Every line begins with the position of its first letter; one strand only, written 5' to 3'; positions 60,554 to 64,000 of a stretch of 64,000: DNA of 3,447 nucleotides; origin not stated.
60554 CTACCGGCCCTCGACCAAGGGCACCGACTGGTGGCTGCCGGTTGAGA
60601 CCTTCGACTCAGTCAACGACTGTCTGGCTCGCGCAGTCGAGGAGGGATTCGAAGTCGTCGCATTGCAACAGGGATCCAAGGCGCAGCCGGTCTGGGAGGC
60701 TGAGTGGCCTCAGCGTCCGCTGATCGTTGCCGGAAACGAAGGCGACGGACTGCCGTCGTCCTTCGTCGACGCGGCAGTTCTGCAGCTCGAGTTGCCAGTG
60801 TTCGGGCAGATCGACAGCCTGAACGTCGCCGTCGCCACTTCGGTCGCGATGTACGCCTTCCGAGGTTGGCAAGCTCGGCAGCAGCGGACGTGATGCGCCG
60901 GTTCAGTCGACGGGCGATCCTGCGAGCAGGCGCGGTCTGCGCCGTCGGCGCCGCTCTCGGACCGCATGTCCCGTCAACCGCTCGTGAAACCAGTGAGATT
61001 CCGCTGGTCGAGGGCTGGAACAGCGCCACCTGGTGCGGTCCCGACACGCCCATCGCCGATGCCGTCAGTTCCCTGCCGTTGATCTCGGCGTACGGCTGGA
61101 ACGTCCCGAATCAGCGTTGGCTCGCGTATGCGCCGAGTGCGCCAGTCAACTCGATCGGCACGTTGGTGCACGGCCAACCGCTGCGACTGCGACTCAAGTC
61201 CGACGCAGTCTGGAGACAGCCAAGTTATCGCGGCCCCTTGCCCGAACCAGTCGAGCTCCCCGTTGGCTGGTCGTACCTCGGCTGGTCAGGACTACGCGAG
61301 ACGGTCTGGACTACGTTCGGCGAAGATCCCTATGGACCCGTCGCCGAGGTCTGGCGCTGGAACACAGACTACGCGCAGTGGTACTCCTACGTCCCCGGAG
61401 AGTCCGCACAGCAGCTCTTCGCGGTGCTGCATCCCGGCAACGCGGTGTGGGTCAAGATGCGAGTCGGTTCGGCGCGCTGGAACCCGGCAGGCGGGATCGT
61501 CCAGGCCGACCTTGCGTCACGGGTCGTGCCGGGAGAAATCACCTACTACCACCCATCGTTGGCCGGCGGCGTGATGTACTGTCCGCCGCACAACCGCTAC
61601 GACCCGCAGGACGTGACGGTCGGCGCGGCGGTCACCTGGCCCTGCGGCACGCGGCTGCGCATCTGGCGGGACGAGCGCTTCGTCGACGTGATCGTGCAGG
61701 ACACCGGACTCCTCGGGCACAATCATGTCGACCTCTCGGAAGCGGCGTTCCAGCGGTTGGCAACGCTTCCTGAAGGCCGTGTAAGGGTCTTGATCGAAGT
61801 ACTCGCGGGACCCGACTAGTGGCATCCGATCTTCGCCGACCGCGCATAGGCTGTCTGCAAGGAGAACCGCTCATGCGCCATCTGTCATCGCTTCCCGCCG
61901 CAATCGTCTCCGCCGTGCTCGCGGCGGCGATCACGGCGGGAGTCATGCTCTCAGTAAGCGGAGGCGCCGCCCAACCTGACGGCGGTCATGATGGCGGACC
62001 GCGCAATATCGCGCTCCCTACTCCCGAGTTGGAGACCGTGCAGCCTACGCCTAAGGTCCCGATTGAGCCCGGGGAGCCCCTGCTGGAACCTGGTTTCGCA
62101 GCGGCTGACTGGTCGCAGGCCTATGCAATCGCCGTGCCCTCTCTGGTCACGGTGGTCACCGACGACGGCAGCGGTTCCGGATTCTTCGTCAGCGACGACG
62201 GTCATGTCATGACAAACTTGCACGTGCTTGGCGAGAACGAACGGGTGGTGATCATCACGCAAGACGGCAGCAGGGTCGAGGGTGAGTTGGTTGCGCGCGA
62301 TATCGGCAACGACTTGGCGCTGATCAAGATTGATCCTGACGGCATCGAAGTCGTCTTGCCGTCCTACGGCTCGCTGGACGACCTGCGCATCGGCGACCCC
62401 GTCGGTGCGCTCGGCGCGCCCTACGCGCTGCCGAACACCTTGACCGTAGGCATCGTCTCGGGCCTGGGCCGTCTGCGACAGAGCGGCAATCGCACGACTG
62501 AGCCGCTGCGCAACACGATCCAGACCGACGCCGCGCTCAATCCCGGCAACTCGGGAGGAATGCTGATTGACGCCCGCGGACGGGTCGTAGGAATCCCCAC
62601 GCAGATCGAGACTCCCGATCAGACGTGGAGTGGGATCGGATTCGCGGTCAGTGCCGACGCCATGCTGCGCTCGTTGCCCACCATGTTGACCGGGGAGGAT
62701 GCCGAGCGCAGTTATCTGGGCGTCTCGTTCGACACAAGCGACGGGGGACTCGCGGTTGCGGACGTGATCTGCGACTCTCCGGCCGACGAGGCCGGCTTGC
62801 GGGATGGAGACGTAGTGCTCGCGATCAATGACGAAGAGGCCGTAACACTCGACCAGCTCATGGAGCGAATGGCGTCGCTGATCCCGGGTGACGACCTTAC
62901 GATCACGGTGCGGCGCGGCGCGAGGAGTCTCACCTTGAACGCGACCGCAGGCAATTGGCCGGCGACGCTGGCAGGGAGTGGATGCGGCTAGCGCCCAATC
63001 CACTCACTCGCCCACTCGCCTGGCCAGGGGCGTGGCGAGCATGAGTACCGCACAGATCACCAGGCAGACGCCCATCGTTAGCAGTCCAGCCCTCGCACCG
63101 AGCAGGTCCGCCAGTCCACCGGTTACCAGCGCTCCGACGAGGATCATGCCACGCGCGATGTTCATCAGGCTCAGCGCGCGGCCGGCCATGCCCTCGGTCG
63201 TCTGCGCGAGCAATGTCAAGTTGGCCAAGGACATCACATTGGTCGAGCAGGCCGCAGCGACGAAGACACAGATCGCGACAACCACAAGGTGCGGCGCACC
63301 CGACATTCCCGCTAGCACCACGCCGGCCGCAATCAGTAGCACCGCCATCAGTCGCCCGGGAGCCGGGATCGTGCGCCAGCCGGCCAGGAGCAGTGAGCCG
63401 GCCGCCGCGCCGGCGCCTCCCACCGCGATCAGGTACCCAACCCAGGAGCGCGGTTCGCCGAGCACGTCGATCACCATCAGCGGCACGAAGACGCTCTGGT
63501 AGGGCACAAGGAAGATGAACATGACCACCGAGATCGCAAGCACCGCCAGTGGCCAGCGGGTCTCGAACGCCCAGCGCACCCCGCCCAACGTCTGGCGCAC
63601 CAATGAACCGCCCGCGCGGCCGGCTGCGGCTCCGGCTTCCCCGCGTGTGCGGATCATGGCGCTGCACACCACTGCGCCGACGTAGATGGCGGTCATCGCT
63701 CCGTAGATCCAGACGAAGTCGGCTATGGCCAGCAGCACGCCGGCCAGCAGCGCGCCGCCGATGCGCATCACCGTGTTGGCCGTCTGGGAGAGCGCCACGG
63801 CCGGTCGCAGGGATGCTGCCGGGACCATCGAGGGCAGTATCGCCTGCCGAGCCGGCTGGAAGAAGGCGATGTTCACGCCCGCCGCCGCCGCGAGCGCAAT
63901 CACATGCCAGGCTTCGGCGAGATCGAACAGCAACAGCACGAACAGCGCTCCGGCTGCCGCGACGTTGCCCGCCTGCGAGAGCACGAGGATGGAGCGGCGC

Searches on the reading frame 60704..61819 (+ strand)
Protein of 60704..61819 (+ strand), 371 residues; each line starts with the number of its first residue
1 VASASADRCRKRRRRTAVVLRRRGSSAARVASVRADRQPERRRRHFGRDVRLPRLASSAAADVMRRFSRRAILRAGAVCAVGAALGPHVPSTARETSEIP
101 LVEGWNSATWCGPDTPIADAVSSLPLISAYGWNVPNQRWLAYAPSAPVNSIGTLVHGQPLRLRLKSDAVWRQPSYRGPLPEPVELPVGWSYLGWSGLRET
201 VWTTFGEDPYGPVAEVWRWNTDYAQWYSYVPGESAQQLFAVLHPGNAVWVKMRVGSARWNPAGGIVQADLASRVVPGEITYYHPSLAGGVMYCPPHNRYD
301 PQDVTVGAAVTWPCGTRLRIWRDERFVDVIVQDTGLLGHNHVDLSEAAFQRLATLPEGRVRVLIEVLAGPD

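Call 35: search_protein_families(library=pfam, proteins=[window:60704-61819:+], max_evalue=0.001)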
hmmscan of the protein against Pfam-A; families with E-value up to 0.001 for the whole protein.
window:60704-61819:+ (371 aa): 1 family
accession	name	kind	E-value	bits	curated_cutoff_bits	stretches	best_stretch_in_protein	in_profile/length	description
PF03330.24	DPBB_1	-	9.5e-06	26.2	28.8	1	299-363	19-82/83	Lytic transglycolase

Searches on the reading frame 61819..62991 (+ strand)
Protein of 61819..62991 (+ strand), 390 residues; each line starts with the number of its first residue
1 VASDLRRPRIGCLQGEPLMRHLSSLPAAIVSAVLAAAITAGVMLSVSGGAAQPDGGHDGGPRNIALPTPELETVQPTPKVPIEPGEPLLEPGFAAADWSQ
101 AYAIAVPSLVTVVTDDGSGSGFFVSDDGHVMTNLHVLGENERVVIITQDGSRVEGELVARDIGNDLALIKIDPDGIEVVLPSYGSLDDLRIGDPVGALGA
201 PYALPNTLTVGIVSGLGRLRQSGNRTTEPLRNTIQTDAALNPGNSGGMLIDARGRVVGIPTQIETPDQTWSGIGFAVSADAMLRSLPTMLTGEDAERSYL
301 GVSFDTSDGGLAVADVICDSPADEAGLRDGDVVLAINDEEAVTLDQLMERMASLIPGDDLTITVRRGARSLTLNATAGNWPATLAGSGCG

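Call 35: search_protein_families(library=pfam, proteins=[window:61819-62991:+], max_evalue=0.001)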
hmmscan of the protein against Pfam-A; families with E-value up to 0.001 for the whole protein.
window:61819-62991:+ (390 aa): 5 families
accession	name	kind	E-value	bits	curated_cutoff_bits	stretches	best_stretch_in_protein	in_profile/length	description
PF13365.12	Trypsin_2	-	2.3e-29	103.4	27.6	1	119-259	1-144/144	Trypsin-like peptidase domain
PF13180.12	PDZ_2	-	7.7e-16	58.6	27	1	299-374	2-77/80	PDZ domain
PF00089.32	Trypsin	-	2.4e-09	37.8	20.6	1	103-269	9-204/220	Trypsin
PF17820.7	PDZ_6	-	2e-08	34.3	27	1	313-366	2-54/54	PDZ domain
PF00595.29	PDZ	-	7.9e-06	26.6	23.2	1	296-350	8-66/81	PDZ domain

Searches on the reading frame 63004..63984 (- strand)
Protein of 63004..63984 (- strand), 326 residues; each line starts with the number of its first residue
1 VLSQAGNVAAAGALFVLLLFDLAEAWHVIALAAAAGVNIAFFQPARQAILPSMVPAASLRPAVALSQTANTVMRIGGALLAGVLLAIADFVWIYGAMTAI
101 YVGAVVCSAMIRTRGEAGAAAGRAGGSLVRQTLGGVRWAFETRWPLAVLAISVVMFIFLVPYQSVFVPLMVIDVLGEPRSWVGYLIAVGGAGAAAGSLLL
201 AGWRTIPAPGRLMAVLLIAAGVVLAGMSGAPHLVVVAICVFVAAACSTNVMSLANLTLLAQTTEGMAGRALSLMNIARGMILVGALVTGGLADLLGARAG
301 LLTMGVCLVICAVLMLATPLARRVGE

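Call 35: search_protein_families(library=pfam, proteins=[window:63004-63984:-], max_evalue=0.001)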
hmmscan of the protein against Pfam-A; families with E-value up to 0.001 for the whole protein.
window:63004-63984:- (326 aa): 2 families
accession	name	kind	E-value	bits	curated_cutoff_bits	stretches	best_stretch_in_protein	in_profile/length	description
PF05977.19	MFS_3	-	6.4e-17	61.6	27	1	8-320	86-395/524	Transmembrane secretion effector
PF07690.21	MFS_1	-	2.1e-13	50.4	33.4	1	12-279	72-340/347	Major Facilitator Superfamily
